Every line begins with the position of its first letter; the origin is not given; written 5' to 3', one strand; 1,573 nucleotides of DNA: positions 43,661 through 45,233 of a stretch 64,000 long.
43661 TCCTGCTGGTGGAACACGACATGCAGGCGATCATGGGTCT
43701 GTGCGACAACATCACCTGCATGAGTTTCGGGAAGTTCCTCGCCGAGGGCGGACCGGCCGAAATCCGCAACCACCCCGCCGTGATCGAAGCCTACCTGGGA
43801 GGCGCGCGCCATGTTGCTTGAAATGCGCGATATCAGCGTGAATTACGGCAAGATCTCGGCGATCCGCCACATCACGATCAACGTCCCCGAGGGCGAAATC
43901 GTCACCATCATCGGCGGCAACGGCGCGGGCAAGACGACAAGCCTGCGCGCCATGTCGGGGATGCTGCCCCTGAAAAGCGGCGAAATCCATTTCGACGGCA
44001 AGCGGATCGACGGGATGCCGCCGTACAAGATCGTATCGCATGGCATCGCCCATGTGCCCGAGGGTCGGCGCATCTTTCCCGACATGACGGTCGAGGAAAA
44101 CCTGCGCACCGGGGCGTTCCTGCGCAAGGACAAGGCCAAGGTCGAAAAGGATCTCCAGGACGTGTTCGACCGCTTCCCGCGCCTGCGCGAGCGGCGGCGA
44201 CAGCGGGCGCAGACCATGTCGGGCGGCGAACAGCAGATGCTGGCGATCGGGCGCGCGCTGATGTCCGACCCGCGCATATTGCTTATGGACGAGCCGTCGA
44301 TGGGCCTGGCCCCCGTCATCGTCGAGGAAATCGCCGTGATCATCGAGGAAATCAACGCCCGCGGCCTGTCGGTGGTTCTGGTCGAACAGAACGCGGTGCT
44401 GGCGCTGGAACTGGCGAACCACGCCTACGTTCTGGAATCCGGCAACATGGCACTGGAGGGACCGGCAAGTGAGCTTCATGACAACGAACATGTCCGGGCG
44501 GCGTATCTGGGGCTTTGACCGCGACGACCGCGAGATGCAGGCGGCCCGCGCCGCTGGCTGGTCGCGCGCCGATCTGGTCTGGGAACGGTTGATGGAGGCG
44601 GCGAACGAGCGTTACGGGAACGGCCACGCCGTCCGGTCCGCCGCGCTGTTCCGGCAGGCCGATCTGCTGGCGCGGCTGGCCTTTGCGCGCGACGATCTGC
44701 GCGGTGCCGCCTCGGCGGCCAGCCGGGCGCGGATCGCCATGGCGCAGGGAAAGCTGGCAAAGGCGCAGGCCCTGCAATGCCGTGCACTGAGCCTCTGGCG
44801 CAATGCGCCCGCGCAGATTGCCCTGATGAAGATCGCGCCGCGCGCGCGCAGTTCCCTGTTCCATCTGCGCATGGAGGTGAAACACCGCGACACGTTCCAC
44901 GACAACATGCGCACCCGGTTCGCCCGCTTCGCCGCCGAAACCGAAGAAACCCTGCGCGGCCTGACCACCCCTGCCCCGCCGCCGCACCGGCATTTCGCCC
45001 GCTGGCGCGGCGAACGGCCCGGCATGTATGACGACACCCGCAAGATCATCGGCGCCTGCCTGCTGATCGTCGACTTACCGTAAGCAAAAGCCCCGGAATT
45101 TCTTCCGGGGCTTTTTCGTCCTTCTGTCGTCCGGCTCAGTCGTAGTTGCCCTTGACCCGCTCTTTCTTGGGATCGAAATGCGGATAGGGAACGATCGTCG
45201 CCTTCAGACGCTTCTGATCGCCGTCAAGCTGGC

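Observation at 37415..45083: Signal-less paralogue of the transporter's binding protein + GntR regulator + LIV-type ABC importer between tmm and tdm: candidate AmiC-style cytoplasmic sensor and an uncharacterised methylated-amine uptake system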

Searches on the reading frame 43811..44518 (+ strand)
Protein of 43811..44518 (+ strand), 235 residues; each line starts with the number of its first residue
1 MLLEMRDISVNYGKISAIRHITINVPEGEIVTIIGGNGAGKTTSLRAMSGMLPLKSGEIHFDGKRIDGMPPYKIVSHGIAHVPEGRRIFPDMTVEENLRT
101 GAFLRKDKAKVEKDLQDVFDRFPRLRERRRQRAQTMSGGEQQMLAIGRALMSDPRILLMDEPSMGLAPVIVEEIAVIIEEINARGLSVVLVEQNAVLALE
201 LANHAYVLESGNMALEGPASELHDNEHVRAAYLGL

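Call 7: search_protein_families(library=pfam, proteins=[window:43811-44518:+])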
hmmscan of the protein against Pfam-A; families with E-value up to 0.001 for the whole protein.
window:43811-44518:+ (235 aa): 3 families
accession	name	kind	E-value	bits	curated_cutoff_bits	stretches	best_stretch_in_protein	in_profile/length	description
PF00005.33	ABC_tran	-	8.2e-32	111.1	25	1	19-163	2-136/137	ABC transporter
PF13304.12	AAA_21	-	9.7e-10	39.4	27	1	115-190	207-295/304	AAA domain, putative AbiEii toxin, Type IV TA system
PF09818.15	ABC_ATPase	-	0.00074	19.1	23.2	0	23-49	75-100/283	P-loop domain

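Call 8: search_protein_families(library=ncbifam, proteins=[window:43811-44518:+])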
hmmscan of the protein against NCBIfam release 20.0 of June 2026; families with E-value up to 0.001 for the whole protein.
window:43811-44518:+ (235 aa): 186 families (the best 25 are shown)
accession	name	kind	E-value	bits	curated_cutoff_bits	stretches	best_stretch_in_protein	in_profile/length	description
NF008626.0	PRK11614.1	equivalog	3.6e-78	262.3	441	1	2-234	5-236/237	high-affinity branched-chain amino acid ABC transporter ATP-binding protein LivF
TIGR03410.1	urea_trans_UrtE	equivalog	1e-67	228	285.8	1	3-229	1-225/230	urea ABC transporter ATP-binding subunit UrtE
TIGR04406.1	LPS_export_lptB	equivalog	2.2e-49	167.9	240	1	3-234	2-234/239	LPS export ABC transporter ATP-binding protein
TIGR03411.1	urea_trans_UrtD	equivalog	3.1e-40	138.3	304.1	1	2-234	2-241/242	urea ABC transporter ATP-binding protein UrtD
NF008449.1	PRK11300.1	equivalog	7.1e-39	133.6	362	1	2-234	5-253/255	high-affinity branched-chain amino acid ABC transporter ATP-binding protein LivG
NF008144.0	PRK10895.1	equivalog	5.7e-36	124.2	381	1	6-234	7-236/241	LPS export ABC transporter ATP-binding protein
TIGR01188.1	drrA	subfamily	9.7e-35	120.3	312.45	1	11-224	2-213/302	daunorubicin resistance ABC transporter, ATP-binding protein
NF011967.0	PRK15439.1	equivalog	3.6e-34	118.1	586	1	2-230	11-235/510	autoinducer 2 ABC transporter ATP-binding protein LsrA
NF047930.1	ABC_ATP_B6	equivalog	1.2e-32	113.2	670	1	3-219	3-220/510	putative B6 ABC transporter ATP-binding protein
NF040840.2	tungstate_WtpC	equivalog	1.3e-32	113.4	440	1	3-224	2-220/347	tungstate ABC transporter ATP-binding protein WtpC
NF043075.1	MMSYN1_0197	equivalog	7.5e-32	110.6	550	1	2-224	2-222/341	spermidine/putrescine ABC transporter ATP-binding protein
TIGR03265.1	PhnT2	equivalog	1.2e-31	110.3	457.7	1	3-225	5-225/353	putative 2-aminoethylphosphonate ABC transporter ATP-binding protein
TIGR03864.1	PQQ_ABC_ATP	hypoth_equivalog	2.2e-31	109.1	302.25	1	3-229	2-229/236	ABC transporter, ATP-binding subunit, PQQ-dependent alcohol dehydrogenase system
NF006987.0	PRK09452.1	equivalog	5.9e-31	107.5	482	1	2-224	17-237/378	spermidine/putrescine ABC transporter ATP-binding protein PotA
TIGR00972.1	3a0107s01c2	equivalog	7.5e-31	107.4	343.2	1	3-226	2-234/248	phosphate ABC transporter ATP-binding protein PstB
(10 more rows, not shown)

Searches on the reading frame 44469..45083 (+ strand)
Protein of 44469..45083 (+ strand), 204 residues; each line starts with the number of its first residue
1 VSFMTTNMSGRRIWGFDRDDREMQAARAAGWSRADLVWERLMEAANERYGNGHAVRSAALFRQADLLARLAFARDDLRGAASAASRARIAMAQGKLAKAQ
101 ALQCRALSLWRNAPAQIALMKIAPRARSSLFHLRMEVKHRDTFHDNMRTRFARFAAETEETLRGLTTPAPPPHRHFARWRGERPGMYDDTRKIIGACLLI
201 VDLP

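Call 7: search_protein_families(library=pfam, proteins=[window:44469-45083:+])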
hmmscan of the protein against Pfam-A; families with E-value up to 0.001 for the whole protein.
window:44469-45083:+ (204 aa): 0 families

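Call 8: search_protein_families(library=ncbifam, proteins=[window:44469-45083:+])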
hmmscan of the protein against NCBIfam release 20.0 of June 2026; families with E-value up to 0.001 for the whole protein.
window:44469-45083:+ (204 aa): 0 families

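Call 51: find_homologous_proteins(query=window:44487-45083:+)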
Query window:44487-45083:+ (198 aa): 295 proteins with E <= 0.001 among 1461 candidates; the best 120 are listed.
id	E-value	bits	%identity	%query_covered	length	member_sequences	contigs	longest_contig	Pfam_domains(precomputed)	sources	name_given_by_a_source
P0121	7.2e-123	425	98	100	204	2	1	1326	-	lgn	-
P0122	8.3e-94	331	79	99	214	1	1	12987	-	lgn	-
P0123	3.9e-92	325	77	99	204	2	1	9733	-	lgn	-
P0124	4.1e-91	322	78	98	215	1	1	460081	-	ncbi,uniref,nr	ncbi:tetratricopeptide repeat-containing protein [Pontibaca salina]|uniref:Tetratricopeptide repeat-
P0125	4.7e-91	322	77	99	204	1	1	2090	-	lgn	-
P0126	6.7e-78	279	67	99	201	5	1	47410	-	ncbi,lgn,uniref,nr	ncbi:hypothetical protein [Primorskyibacter flagellatus]|uniref:Tetratricopeptide repeat protein n=1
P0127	6.0e-74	266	65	99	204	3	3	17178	-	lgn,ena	-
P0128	6.0e-74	266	64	99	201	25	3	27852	-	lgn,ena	-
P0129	3.6e-71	257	66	92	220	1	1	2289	-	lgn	-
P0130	6.6e-71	256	60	100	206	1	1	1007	-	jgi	jgi:hypothetical protein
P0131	1.4e-70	255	62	99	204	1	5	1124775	-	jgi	jgi:hypothetical protein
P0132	2.9e-69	251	61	99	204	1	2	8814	-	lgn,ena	-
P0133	9.7e-69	249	61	99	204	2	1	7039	-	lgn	-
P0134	1.0e-64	236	59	99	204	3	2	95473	-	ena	-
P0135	2.0e-64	235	56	100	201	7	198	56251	-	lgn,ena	-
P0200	7.4e-54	200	54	100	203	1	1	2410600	-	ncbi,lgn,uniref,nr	ncbi:hypothetical protein DEA8626_01674 [Defluviimonas aquaemixtae]|uniref:Uncharacterized protein n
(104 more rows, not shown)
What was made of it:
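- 44469..45083 (+): Small cytoplasmic all-helical TPR-like protein of about 204 aa. It overlaps the 3' end of the LivF-like gene. It has 295 homologues, some named TPR proteins (call 51).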

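Call 68: find_encoding_contigs(protein=P0124, flank=10000, max_places=2)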
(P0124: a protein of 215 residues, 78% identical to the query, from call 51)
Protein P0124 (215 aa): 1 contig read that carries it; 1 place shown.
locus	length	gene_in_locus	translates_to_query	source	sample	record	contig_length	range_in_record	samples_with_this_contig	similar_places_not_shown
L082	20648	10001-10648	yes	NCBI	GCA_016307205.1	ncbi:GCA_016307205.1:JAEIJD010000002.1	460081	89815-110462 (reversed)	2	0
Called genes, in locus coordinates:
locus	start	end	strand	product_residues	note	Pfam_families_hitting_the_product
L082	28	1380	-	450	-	PF01554:MatE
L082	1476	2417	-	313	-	PF03976:PPK2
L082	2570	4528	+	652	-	PF02518:HATPase_c, PF00204:DNA_gyraseB, PF01751:Toprim, PF00986:DNA_gyraseB_C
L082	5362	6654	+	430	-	PF13433:Peripla_BP_5 (weak), PF13458:Peripla_BP_6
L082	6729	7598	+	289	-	PF02653:BPD_transp_2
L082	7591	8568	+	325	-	PF02653:BPD_transp_2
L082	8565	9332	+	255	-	PF00005:ABC_tran, PF13304:AAA_21 (weak), PF12399:BCA_ABC_TP_C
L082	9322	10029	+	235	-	PF00005:ABC_tran, PF13304:AAA_21 (faint)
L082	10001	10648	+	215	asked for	-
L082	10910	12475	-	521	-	PF03853:YjeF_N, PF01256:Carb_kinase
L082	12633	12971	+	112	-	PF00543:P-II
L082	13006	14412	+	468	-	PF03951:Gln-synt_N, PF00120:Gln-synt_C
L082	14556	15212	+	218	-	PF01812:5-FTHF_cyc-lig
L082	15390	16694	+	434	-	PF00206:Lyase_1, PF10397:ADSL_C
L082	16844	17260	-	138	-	PF01475:FUR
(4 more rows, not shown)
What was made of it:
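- The transporter can be encoded elsewhere in the genome, as in Pontibaca salina (call 68).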

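Call 69: find_encoding_contigs(protein=P0200, flank=10000, max_places=2)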
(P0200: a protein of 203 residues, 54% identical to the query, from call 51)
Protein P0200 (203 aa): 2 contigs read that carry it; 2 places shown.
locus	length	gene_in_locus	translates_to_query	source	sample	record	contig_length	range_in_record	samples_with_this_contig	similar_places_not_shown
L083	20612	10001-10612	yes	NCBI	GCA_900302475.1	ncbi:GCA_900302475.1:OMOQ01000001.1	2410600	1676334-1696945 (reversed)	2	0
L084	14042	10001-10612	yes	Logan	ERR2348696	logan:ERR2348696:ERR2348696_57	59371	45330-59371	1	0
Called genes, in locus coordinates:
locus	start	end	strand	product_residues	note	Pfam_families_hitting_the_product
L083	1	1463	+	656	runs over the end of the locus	PF00528:BPD_transp_1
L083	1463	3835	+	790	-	PF09347:DUF1989, PF01571:GCV_T, PF08669:GCV_T_C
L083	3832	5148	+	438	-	PF07992:Pyr_redox_2 (faint), PF00890:FAD_binding_2 (faint), PF01266:DAO, PF03486:HI0933_like (faint), PF13738:Pyr_redox_3 (faint)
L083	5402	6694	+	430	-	PF13433:Peripla_BP_5 (weak), PF13458:Peripla_BP_6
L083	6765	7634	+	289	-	PF02653:BPD_transp_2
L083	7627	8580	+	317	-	PF02653:BPD_transp_2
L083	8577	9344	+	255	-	PF00005:ABC_tran, PF13304:AAA_21, PF12399:BCA_ABC_TP_C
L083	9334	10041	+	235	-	PF00005:ABC_tran, PF13304:AAA_21 (faint)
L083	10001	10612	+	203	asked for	-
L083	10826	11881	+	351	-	PF13416:SBP_bac_8, PF01547:SBP_bac_1, PF13343:SBP_bac_6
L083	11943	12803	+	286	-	PF00528:BPD_transp_1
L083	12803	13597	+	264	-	PF00528:BPD_transp_1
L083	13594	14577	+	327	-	PF00005:ABC_tran, PF02463:SMC_N (faint), PF13304:AAA_21 (faint), PF08402:TOBE_2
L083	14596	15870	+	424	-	PF00201:UDPGT, PF04101:Glyco_tran_28_C, PF06722:EryCIII-like_C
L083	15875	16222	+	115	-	PF05899:Cupin_3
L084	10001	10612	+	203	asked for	-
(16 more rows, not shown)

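Call 80: search_protein_families(library=pfam, alignment_id=A2, max_evalue=0.01)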
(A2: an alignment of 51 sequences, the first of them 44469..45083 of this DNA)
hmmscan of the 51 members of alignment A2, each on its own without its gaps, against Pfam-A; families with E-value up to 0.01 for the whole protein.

A. member 1, window:44469-45083:+ (204 aa): 0 families

B. families by the number of members that match (of 51 scanned): 7 families
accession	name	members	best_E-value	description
PF13424.12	TPR_12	17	2.2e-07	Tetratricopeptide repeat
PF13374.12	TPR_10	14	2.1e-06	Tetratricopeptide repeat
PF03704.23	BTAD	6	1.8e-06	Bacterial transcriptional activator domain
PF07719.23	TPR_2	5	1.9e-05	Tetratricopeptide repeat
PF17874.7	TPR_MalT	3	6.4e-06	MalT-like TPR region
PF07721.20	TPR_4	1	0.0039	Tetratricopeptide repeat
PF00515.34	TPR_1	1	0.0056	Tetratricopeptide repeat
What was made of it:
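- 44469..45083 (+): 17/51 match the TPR_12 family (call 80).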

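Call 85: predict_structure(alignment_id=A2)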
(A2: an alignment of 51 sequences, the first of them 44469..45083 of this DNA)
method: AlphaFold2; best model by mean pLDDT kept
length: 204 residues; sequences in the alignment: 51
mean_pLDDT: 86.7   pTM: 0.83
mean pLDDT of the five models: 86.7, 86.7, 86.0, 84.9, 84.8
residues with pLDDT >= 90: 128; 70-90: 46; 50-70: 20; < 50: 10
segments of 3 or more residues with pLDDT < 50: 1-10
pLDDT, mean of each block of 10 residues (from residue 1): 40 65 89 94 94 92 97 96 95 94 98 95 70 70 88 96 89 90 89 96 79
secondary structure, 60 per line:
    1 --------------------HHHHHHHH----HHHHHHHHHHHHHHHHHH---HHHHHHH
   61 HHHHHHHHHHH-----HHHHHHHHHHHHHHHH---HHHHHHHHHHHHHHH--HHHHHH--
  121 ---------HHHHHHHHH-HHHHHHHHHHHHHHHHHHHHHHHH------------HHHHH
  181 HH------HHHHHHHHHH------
elements in order: H21-28 H33-50 H54-71 H77-92 H96-110 H113-118 H130-138 H140-163 H176-182 H189-198

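Call 87: fold_search(model_id=the predicted structure, library=pdb)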
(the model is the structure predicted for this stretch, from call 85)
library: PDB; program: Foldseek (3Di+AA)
matches with E <= 10: 572; with E <= 0.001: 0
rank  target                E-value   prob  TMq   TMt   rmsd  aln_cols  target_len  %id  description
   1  6swu_E                1.2e-01  0.97  0.37  0.27  17.5       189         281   12  Crystal structure of the TPR domain of KLC1 in complex with an engineered high-affinity cargo peptide. (released 2020-09-30)
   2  7wzb_B                1.9e-01  0.99  0.33  0.27  12.5       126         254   16  lipopolysaccharide assembly protein LapB (open) (released 2023-03-01)
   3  3edt_B                3.3e-01  0.96  0.37  0.29  15.0       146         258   19  Crystal structure of the mutated S328N hKLC2 TPR domain (released 2009-02-10)
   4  6swu_B                3.5e-01  0.98  0.37  0.27  15.9       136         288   13  Crystal structure of the TPR domain of KLC1 in complex with an engineered high-affinity cargo peptide. (released 2020-09-30)
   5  7v1m_H                3.5e-01  0.96  0.37  0.38  15.4       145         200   14  Structural basis for the co-chaperone relationship of sNASP and ASF1b (released 2022-04-20)
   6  6w5q_A                3.6e-01  0.99  0.29  0.54   4.7        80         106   26  Structure of the globular C-terminal domain of P. aeruginosa LpoP (released 2020-05-06)
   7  4y6w                  3.6e-01  0.84  0.34  0.33  16.0       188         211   15  Crystal structure of Podosopora anserina putative kinesin light chain nearly identical TPR-like repeats (released 2015-10-07)
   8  3zfw_A                4.0e-01  0.87  0.37  0.33  17.9       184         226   11  Crystal structure of the TPR domain of kinesin light chain 2 in complex with a tryptophan-acidic cargo peptide (released 2013-04-03)
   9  6swu_F                4.0e-01  0.82  0.37  0.27  17.1       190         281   15  Crystal structure of the TPR domain of KLC1 in complex with an engineered high-affinity cargo peptide. (released 2020-09-30)
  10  7v6q_D                4.2e-01  0.92  0.38  0.37  11.1       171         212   11  Crystal structure of sNASP-ASF1A-H3.1-H4 complex (released 2021-12-29)
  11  6w5q_C                4.4e-01  0.99  0.30  0.56   4.7        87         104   25  Structure of the globular C-terminal domain of P. aeruginosa LpoP (released 2020-05-06)
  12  5fjy_A                4.4e-01  0.97  0.39  0.30  13.9       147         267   14  Crystal structure of mouse kinesin light chain 2 (residues 161-480) (released 2016-02-24)
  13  6swu_A                4.4e-01  0.97  0.37  0.26  15.9       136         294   13  Crystal structure of the TPR domain of KLC1 in complex with an engineered high-affinity cargo peptide. (released 2020-09-30)
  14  6f9i_B                4.4e-01  0.85  0.37  0.29  18.5       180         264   13  Crystal structure of KLC2 bound to the second tryptophan-acidic motif peptide from calsyntenin-1 (released 2018-09-05)
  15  3ceq_A                4.6e-01  0.95  0.38  0.32  12.4       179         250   16  The TPR domain of Human Kinesin Light Chain 2 (hKLC2) (released 2008-08-12)
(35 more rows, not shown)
